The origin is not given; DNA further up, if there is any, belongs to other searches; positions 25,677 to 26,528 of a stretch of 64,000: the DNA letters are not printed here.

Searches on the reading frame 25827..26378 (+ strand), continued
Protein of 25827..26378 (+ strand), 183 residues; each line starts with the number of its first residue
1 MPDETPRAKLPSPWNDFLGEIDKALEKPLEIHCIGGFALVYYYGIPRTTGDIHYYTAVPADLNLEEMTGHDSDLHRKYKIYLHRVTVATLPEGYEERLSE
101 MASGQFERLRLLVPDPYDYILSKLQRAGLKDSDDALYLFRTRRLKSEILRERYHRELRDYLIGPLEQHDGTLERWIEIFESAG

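Call 58: search_protein_families(library=pfam, proteins=[P0173, P0175, P0183, P0196, P0200, P0210, P0219, P0224, P0205, P0211], max_evalue=1)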
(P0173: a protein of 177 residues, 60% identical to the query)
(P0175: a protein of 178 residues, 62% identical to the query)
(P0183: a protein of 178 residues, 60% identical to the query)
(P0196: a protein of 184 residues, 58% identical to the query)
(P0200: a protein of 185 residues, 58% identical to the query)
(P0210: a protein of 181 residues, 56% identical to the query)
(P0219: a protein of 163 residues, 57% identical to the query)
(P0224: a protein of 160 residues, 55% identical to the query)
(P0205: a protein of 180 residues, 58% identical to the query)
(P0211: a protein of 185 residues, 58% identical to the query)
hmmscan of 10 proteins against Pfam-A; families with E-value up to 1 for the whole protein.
P0173 (177 aa): 1 family
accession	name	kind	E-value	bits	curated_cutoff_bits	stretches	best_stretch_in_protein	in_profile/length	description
PF19502.5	DUF6036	-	4.4e-11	43.3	23.6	1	29-149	25-134/164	Nucleotidyltransferase of unknown function (DUF6036)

P0175 (178 aa): 1 family
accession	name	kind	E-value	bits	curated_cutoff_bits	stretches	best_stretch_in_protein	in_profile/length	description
PF19502.5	DUF6036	-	3.3e-11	43.7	23.6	1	26-165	20-149/164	Nucleotidyltransferase of unknown function (DUF6036)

P0183 (178 aa): 1 family
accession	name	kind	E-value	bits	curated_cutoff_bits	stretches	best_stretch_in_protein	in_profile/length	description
PF19502.5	DUF6036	-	1e-11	45.4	23.6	1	26-166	20-150/164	Nucleotidyltransferase of unknown function (DUF6036)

P0196 (184 aa): 4 families
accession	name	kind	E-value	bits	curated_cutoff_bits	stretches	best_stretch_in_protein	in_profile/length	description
PF19502.5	DUF6036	-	1.8e-13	51.1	23.6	1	30-182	19-162/164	Nucleotidyltransferase of unknown function (DUF6036)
PF14644.12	DUF4456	-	0.021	15.1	27.5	1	121-168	77-124/210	Domain of unknown function (DUF4456)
PF16661.11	Lactamase_B_6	-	0.032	14.1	27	1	15-61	28-74/193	Metallo-beta-lactamase superfamily domain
PF09970.15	DUF2204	-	0.2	11.7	20.3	1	26-62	11-48/181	Nucleotidyl transferase of unknown function (DUF2204)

P0200 (185 aa): 2 families
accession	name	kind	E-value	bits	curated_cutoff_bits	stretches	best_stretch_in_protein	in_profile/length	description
PF19502.5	DUF6036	-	1.6e-13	51.2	23.6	1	31-184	19-163/164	Nucleotidyltransferase of unknown function (DUF6036)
PF16661.11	Lactamase_B_6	-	0.14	12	27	1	14-63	26-75/193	Metallo-beta-lactamase superfamily domain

P0210 (181 aa): 1 family
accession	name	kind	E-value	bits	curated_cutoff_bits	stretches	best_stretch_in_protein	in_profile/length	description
PF19502.5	DUF6036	-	7.8e-13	49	23.6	1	23-165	17-150/164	Nucleotidyltransferase of unknown function (DUF6036)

P0219 (163 aa): 2 families
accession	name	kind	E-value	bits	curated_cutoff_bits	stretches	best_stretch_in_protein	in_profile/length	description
PF19502.5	DUF6036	-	3.4e-15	56.7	23.6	1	13-139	21-138/164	Nucleotidyltransferase of unknown function (DUF6036)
PF08843.17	AbiEii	-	0.061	13.7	22.5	1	18-76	19-82/238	Nucleotidyl transferase AbiEii toxin, Type IV TA system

P0224 (160 aa): 1 family
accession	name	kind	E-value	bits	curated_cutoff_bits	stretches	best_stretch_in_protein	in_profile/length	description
PF19502.5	DUF6036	-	3.7e-08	33.8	23.6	1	34-135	25-115/164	Nucleotidyltransferase of unknown function (DUF6036)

P0205 (180 aa): 2 families
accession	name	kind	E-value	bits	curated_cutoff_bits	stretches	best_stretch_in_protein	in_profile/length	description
PF19502.5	DUF6036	-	4.9e-13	49.7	23.6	1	27-165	19-147/164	Nucleotidyltransferase of unknown function (DUF6036)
PF09970.15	DUF2204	-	0.12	12.4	20.3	1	17-58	5-47/181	Nucleotidyl transferase of unknown function (DUF2204)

P0211 (185 aa): 2 families
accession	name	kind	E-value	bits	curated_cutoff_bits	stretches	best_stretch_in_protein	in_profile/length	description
PF19502.5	DUF6036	-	1.3e-11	45.1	23.6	1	30-181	18-160/164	Nucleotidyltransferase of unknown function (DUF6036)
PF20737.2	Glyco_hydro127C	-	0.24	11.6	23.7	1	152-178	42-70/71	Glycoside hydrolase family 127 C-terminal domain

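Call 59: search_solved_structures(query=A3, max_evalue=10, show_alignments=3)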
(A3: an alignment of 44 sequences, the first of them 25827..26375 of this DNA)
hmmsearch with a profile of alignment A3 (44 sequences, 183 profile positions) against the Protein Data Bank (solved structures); distinct sequences matched with E-value up to 10: 0.

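Call 62: search_solved_structures(query=A6, max_evalue=10, show_alignments=3)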
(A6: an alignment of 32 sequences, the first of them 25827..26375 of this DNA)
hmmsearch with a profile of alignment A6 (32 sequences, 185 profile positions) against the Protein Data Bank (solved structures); distinct sequences matched with E-value up to 10: 1.
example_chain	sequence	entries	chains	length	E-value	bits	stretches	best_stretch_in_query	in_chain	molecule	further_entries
8an4_A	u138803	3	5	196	0.86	12.6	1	31-63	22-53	Bacterial toxin | Nucleotidyl transferase AbiEii/AbiGii toxin family protein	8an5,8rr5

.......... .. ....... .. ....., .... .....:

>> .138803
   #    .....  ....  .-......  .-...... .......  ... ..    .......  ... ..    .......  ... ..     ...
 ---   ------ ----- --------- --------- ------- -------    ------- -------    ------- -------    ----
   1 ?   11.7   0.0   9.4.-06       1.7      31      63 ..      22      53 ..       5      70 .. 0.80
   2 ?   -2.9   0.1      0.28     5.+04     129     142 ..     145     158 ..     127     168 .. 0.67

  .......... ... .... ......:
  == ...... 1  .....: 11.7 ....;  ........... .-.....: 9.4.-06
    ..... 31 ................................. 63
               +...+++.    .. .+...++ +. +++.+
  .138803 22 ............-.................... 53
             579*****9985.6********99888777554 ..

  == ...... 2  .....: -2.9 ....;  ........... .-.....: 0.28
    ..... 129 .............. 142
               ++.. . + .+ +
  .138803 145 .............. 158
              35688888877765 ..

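Call 74: list_cluster_members(proteins=[window:25827-26375:+, window:25151-25834:+])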
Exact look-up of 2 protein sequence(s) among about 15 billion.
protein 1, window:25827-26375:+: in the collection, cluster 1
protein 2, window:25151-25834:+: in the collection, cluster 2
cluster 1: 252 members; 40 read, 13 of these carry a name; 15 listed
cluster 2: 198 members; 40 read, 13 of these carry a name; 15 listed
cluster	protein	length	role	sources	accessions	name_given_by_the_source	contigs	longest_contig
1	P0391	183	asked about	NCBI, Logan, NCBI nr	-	-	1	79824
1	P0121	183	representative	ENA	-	-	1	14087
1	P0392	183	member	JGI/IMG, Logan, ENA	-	hypothetical protein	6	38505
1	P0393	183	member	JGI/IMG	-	Nucleotidyltransferase of unknown function (DUF6036)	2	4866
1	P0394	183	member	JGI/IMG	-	Nucleotidyltransferase of unknown function (DUF6036)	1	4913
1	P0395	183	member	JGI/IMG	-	hypothetical protein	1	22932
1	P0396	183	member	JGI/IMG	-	hypothetical protein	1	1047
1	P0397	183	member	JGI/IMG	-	hypothetical protein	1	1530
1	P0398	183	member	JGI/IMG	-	hypothetical protein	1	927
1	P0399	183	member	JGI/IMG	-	hypothetical protein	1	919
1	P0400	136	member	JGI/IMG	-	hypothetical protein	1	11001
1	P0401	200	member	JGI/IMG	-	Nucleotidyltransferase of unknown function (DUF6036)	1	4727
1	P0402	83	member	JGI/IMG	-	hypothetical protein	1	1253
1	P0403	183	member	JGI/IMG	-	hypothetical protein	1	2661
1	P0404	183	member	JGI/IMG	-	Nucleotidyltransferase of unknown function (DUF6036)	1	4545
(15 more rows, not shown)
